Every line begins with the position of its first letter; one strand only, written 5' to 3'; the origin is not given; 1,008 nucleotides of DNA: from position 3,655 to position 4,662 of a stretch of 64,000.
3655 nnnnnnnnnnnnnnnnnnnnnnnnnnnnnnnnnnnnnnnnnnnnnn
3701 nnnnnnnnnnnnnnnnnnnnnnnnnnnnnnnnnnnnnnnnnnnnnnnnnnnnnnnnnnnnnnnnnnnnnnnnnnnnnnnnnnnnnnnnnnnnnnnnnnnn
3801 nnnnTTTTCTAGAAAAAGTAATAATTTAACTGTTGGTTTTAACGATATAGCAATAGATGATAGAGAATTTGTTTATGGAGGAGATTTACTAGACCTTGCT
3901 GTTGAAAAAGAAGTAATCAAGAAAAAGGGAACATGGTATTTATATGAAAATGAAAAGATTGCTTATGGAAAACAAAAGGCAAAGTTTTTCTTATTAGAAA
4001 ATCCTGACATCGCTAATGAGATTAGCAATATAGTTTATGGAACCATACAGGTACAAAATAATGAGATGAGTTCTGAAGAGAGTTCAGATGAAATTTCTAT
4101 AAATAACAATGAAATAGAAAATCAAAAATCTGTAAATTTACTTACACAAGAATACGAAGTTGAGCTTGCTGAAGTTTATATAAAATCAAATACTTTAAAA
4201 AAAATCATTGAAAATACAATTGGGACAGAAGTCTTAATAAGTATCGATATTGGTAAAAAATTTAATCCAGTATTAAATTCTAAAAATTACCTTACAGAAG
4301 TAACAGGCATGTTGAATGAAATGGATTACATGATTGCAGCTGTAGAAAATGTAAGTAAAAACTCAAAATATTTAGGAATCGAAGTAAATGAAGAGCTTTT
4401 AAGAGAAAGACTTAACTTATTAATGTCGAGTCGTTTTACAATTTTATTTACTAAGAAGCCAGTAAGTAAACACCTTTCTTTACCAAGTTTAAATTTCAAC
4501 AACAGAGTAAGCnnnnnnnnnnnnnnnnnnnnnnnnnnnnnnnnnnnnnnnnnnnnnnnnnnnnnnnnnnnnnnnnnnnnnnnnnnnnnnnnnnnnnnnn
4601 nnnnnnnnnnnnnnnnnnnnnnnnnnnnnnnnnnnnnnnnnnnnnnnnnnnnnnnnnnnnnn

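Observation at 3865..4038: RecA C-terminal-domain-like segment embedded in the cytoplasmic extension of a sortase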

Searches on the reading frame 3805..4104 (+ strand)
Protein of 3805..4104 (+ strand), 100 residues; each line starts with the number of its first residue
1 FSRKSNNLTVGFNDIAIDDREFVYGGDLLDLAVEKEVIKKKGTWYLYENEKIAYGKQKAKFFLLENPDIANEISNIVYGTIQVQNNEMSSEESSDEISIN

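Call 3: search_protein_families(library=pfam, proteins=[window:3805-4104:+], max_evalue=10)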
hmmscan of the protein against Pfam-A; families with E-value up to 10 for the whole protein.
window:3805-4104:+ (100 aa): 3 families
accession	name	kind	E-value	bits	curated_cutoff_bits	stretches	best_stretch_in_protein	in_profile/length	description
PF21096.2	RecA_C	-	1.1e-19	70.8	27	1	26-78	1-53/57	RecA C-terminal domain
PF18832.6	LPD18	-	0.0013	19.2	26.8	1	37-77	14-50/86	Large polyvalent protein-associated domain 18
PF03477.21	ATP-cone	-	0.039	14.9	25.8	1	36-92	2-58/88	ATP cone domain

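Call 4: search_protein_families(library=ncbifam, proteins=[window:3805-4104:+], max_evalue=10)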
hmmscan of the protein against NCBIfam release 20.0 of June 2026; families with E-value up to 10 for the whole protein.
window:3805-4104:+ (100 aa): 2 families
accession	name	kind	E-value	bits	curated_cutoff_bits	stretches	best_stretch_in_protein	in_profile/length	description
TIGR02012.1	tigrfam_recA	equivalog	6.8e-12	45.3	325.3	1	24-77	266-319/321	recombinase RecA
NF007072.0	PRK09519.1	equivalog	1.1e-10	40.6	1024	1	24-78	711-765/790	intein-containing recombinase RecA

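Call 5: search_solved_structures(query=window:3805-4104:+, max_evalue=10, show_alignments=3)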
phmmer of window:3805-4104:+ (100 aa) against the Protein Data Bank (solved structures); distinct sequences matched with E-value up to 10: 23.
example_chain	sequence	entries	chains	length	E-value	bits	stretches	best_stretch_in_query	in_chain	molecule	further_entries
3cmu_A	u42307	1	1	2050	2.4e-61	207.3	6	24-79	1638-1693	Protein recA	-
3cmt_A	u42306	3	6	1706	1.6e-51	175.8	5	24-79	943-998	Protein recA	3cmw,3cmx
3cmv_A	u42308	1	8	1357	2.5e-41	143.2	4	24-79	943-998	Protein recA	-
2zr0_A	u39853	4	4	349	2.6e-11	47.2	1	25-76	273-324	Protein recA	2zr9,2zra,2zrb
1ubc_A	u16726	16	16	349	2.7e-11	47.1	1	25-76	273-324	RecA | Protein recA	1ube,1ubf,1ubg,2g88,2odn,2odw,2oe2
2zrc_A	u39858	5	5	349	2.7e-11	47.1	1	25-76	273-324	Protein recA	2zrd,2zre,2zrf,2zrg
2zrh_A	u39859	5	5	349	2.7e-11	47.1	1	25-76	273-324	Protein recA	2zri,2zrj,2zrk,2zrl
5jrj_A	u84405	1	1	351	2.4e-10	44.1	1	25-82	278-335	Protein RecA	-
1aa3_A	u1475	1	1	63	3e-10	43.8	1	25-76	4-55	RECA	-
1g18_A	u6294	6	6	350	3.4e-10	43.6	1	25-77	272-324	RECA PROTEIN | RecA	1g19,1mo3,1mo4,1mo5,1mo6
4po1_A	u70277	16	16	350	3.4e-10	43.6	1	25-77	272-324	Protein RecA | Protein RecA, 1st part, 2nd part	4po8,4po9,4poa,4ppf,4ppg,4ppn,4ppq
4oqf_A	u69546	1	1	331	4.1e-10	43.3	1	25-75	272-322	Protein RecA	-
8amd_A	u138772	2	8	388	4.8e-10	43.1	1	25-94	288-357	Protein RecA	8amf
1n03_A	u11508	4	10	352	1.9e-09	41.2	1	24-79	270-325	RecA protein | REC A | Protein RecA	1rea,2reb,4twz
2rec_A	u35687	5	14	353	1.9e-09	41.1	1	24-79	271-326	RECA | Protein RecA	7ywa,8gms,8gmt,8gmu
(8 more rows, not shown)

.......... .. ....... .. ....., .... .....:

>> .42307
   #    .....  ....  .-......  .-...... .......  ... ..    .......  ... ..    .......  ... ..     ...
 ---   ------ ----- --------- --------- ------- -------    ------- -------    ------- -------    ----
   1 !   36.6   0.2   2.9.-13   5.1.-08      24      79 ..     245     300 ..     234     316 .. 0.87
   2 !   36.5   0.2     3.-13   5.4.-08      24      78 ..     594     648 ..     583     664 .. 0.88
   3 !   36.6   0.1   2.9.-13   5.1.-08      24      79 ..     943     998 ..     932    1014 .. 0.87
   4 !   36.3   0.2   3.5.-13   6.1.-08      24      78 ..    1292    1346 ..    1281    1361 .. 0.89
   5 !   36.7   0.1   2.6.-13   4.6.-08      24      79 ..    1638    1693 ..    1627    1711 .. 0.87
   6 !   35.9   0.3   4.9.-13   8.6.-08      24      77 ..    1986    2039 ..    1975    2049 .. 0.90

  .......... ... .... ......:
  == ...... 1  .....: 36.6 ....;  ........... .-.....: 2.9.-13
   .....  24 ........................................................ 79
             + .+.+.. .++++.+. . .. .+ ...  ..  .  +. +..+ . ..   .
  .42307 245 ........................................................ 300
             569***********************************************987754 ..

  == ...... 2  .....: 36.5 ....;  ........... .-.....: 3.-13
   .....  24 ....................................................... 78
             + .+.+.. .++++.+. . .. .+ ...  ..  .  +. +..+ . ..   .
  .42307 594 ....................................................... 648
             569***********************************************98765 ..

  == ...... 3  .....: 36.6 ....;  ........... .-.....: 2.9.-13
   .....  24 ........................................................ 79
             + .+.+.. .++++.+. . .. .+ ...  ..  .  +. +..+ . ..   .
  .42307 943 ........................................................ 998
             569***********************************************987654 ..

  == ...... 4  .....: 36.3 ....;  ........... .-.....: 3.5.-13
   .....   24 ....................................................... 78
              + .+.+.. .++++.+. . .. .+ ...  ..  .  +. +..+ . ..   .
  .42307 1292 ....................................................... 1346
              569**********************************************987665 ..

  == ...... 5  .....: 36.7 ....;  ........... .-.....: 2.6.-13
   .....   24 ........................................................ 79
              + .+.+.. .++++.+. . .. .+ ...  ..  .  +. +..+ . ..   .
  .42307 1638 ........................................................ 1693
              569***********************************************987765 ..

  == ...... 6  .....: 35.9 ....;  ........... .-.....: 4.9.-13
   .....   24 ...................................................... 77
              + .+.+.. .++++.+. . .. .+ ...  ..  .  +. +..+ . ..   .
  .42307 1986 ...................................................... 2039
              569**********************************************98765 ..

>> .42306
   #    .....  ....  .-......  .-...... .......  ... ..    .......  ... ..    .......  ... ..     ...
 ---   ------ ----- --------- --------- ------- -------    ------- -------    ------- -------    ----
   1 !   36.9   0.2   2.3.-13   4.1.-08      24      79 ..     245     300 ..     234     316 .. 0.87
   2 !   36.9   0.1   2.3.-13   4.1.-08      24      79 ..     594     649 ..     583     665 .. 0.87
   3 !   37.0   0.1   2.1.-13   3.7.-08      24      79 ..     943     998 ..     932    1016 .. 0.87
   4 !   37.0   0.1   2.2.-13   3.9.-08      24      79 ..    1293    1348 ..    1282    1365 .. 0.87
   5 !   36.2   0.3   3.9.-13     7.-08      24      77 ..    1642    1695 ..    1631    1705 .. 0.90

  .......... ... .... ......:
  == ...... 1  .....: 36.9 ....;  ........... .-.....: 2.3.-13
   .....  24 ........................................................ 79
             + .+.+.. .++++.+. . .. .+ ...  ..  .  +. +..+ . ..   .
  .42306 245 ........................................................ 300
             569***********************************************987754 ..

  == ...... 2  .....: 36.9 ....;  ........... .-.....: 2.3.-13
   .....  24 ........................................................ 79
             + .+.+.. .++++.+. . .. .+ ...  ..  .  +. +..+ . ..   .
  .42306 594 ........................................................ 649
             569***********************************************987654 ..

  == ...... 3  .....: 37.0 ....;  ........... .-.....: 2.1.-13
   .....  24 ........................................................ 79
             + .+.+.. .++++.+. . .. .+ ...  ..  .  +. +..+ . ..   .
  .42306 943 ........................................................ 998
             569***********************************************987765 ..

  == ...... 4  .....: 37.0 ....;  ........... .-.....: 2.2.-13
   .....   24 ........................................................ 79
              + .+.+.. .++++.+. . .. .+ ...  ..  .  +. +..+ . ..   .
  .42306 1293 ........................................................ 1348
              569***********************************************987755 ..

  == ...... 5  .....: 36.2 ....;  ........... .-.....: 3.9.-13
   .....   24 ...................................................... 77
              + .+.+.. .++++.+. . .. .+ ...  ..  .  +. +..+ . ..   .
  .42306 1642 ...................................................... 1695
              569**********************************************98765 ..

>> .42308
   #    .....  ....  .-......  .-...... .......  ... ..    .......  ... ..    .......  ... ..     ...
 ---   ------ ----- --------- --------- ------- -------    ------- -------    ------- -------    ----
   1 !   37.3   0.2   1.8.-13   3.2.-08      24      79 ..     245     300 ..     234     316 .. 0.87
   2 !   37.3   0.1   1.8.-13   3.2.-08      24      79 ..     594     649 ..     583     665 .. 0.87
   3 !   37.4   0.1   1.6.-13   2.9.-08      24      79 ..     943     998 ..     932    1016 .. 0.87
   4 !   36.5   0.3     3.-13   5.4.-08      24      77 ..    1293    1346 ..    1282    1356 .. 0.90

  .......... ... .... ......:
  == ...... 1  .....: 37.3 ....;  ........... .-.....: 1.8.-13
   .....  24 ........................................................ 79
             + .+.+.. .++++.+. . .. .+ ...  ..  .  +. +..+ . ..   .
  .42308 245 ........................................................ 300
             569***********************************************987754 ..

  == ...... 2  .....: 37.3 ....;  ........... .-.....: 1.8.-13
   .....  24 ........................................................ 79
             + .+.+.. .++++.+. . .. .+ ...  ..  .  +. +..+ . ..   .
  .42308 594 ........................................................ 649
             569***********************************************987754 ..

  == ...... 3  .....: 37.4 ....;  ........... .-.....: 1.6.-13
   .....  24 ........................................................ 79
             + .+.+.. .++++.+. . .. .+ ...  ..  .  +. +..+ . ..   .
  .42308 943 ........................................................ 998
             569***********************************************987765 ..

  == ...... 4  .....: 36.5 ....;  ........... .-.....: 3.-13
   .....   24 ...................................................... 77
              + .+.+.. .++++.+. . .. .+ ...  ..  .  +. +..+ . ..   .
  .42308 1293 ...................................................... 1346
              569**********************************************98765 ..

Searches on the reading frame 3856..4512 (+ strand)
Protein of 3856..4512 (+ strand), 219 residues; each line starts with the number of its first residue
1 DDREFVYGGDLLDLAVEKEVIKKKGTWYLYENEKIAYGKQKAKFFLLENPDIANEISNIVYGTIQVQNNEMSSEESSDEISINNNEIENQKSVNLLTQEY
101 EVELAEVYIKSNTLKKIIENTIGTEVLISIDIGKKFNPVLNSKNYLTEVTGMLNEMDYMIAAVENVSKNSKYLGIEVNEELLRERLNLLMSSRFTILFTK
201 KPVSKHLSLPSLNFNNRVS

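Call 47: predict_structure(alignment_id=A5)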
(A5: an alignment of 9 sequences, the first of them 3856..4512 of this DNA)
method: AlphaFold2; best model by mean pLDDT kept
length: 219 residues; sequences in the alignment: 9
mean_pLDDT: 60.4   pTM: 0.48
mean pLDDT of the five models: 60.4, 54.5, 53.4, 53.0, 50.8
residues with pLDDT >= 90: 2; 70-90: 91; 50-70: 33; < 50: 93
segments of 3 or more residues with pLDDT < 50: 1-20, 22-49, 55-83, 210-219
pLDDT, mean of each block of 10 residues (from residue 1): 35 43 44 34 41 49 32 30 48 55 77 88 85 62 73 87 84 80 85 84 72 37
secondary structure, 60 per line:
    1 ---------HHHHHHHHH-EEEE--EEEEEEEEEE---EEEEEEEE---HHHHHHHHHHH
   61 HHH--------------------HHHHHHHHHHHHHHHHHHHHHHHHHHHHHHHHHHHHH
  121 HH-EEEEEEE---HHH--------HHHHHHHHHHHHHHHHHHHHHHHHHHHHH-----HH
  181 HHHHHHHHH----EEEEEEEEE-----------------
elements in order: H10-18 E20-23 E26-35 E39-46 H50-63 H84-122 E124-130 H145-173 H179-189 E194-202

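Call 50: fold_search(model_id=the predicted structure, library=pdb)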
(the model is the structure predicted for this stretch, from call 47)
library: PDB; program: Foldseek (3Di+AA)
matches with E <= 10: 104; with E <= 0.001: 0
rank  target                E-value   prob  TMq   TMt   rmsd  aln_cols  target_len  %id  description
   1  5x11_A                4.4e-01  0.13  0.16  0.19  18.6       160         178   15  Crystal structure of Bacillus subtilis PadR in complex with operator DNA (released 2017-11-22)
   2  5x11_F                6.7e-01  0.11  0.15  0.19  18.2       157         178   13  Crystal structure of Bacillus subtilis PadR in complex with operator DNA (released 2017-11-22)
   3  5x11_H                7.6e-01  0.09  0.14  0.17  18.3       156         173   15  Crystal structure of Bacillus subtilis PadR in complex with operator DNA (released 2017-11-22)
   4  9p4j_E                8.0e-01  0.09  0.15  0.10  18.2       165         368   14  The structure of Retron Eco8 in Apo state (released 2025-11-12)
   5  5x11_D                8.5e-01  0.10  0.16  0.20  18.2       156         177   14  Crystal structure of Bacillus subtilis PadR in complex with operator DNA (released 2017-11-22)
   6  5x11_B                8.5e-01  0.09  0.15  0.19  18.1       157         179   13  Crystal structure of Bacillus subtilis PadR in complex with operator DNA (released 2017-11-22)
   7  5x11_E                1.2e+00  0.08  0.16  0.19  18.5       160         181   13  Crystal structure of Bacillus subtilis PadR in complex with operator DNA (released 2017-11-22)
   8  9jht_B                1.2e+00  0.05  0.16  0.13  18.5       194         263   12  Jumbo phage Killer B (released 2025-04-16)
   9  8v8h_B                1.3e+00  0.06  0.18  0.17  29.6       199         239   13  PI3Ka H1047R co-crystal structure with inhibitor in cryptic pocket near H1047R (compound 4). (released 2024-03-20)
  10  8am0_B                1.4e+00  0.04  0.15  0.14  29.6       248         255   11  Crystal structure of human T1061E PI3Kalpha in complex with its regulatory subunit and the inhibitor GDC-0077 (Inavoli (released 2023-12-13)
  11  3bid_B                1.7e+00  0.14  0.11  0.32  12.8        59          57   15  Crystal structure of the NMB1088 protein from Neisseria meningitidis. Northeast Structural Genomics Consortium target  (released 2007-12-18)
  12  6ycs_A                1.7e+00  0.13  0.12  0.29   5.7        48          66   21  Human Transcription Cofactor PC4 DNA-binding domain in complex with full phosphorothioate 5-10-5 2'-O-methyl DNA gapme (released 2020-04-29)
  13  8to8_I                1.7e+00  0.02  0.13  0.03  26.8       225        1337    9  Escherichia coli RNA polymerase unwinding intermediate (I1b) at the lambda PR promoter (released 2024-07-03)
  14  5y8t_B                1.8e+00  0.06  0.15  0.19  18.6       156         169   12  Crystal structure of Bacillus subtilis PadR in complex with p-coumaric acid (released 2017-11-29)
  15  5ul1_B                1.8e+00  0.04  0.17  0.14  30.8       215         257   12  The co-structure of 3-amino-6-(4-((1-(dimethylamino)propan-2-yl)sulfonyl)phenyl)-N-phenylpyrazine-2-carboxamide and a  (released 2017-05-10)
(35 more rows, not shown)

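Call 87: fold_search(model_id=the predicted structure, library=viral)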
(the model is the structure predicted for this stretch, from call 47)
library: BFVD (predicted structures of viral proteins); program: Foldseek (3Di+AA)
matches with E <= 10: 431; with E <= 0.001: 0
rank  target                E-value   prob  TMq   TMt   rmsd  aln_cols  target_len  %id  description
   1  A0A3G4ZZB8            9.4e-02  0.15  0.16  0.11  20.5       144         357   15  Uncharacterized protein [Faunusvirus sp.]
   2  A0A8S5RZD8            2.3e-01  0.15  0.14  0.07  22.7       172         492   11  PolyVal ADP-Ribosyltransferase [Myoviridae sp. ctNQV2]
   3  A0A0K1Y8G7            3.8e-01  0.15  0.22  0.20  22.4       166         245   14  (no name in the UniProt tables at hand)
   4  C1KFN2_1              4.1e-01  0.10  0.18  0.05  18.1       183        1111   14  Putative tail fibre protein [Lactobacillus phage Lb338-1]
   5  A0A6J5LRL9            4.3e-01  0.06  0.16  0.12  32.6       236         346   10  Uncharacterized protein [uncultured Caudovirales phage]
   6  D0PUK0                5.2e-01  0.10  0.16  0.18  26.6       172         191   11  Envelope glycoprotein gp160 (Fragment) [Human immunodeficiency virus type 1]
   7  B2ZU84                5.5e-01  0.44  0.14  0.27  10.2        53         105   23  Putative methyltransferase (Fragment) [Citrus leprosis virus C]
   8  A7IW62                5.5e-01  0.14  0.18  0.27  32.5       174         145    9  Uncharacterized protein B187R [Paramecium bursaria Chlorella virus NY2A]
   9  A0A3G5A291            5.9e-01  0.44  0.17  0.44   3.8        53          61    8  Uncharacterized protein (Fragment) [Faunusvirus sp.]
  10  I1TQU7                5.9e-01  0.41  0.15  0.43   7.1        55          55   14  (no name in the UniProt tables at hand)
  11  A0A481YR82            5.9e-01  0.05  0.13  0.13  18.4       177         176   12  Uncharacterized protein [Pithovirus LCDPAC02]
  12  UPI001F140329         6.2e-01  0.25  0.12  0.33  11.6        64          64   17  (no name look-up for this kind of identifier)
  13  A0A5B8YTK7            6.2e-01  0.15  0.13  0.30  17.5        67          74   15  LEF-10 [Chrysodeixis includens nucleopolyhedrovirus]
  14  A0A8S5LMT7            6.6e-01  0.09  0.16  0.10  23.4       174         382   19  Integrase [Siphoviridae sp. ctDuC3]
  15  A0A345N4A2            7.0e-01  0.15  0.12  0.21  13.6        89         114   11  (no name in the UniProt tables at hand)
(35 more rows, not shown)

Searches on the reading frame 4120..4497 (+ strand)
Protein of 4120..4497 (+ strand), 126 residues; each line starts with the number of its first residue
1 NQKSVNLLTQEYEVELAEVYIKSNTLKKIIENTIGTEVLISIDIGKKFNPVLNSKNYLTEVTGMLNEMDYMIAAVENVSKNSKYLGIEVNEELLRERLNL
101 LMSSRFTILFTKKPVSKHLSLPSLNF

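Call 38: search_solved_structures(query=A4, max_evalue=10, show_alignments=2)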
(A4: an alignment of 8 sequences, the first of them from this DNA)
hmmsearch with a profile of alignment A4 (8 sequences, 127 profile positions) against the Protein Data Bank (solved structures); distinct sequences matched with E-value up to 10: 2.
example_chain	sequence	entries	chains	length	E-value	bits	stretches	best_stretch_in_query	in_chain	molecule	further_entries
8k4m_A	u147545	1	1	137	0.21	15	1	27-102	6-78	Anti CRISPR protein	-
6egc_A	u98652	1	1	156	0.23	14.9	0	60-90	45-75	SC_2L4HC2_23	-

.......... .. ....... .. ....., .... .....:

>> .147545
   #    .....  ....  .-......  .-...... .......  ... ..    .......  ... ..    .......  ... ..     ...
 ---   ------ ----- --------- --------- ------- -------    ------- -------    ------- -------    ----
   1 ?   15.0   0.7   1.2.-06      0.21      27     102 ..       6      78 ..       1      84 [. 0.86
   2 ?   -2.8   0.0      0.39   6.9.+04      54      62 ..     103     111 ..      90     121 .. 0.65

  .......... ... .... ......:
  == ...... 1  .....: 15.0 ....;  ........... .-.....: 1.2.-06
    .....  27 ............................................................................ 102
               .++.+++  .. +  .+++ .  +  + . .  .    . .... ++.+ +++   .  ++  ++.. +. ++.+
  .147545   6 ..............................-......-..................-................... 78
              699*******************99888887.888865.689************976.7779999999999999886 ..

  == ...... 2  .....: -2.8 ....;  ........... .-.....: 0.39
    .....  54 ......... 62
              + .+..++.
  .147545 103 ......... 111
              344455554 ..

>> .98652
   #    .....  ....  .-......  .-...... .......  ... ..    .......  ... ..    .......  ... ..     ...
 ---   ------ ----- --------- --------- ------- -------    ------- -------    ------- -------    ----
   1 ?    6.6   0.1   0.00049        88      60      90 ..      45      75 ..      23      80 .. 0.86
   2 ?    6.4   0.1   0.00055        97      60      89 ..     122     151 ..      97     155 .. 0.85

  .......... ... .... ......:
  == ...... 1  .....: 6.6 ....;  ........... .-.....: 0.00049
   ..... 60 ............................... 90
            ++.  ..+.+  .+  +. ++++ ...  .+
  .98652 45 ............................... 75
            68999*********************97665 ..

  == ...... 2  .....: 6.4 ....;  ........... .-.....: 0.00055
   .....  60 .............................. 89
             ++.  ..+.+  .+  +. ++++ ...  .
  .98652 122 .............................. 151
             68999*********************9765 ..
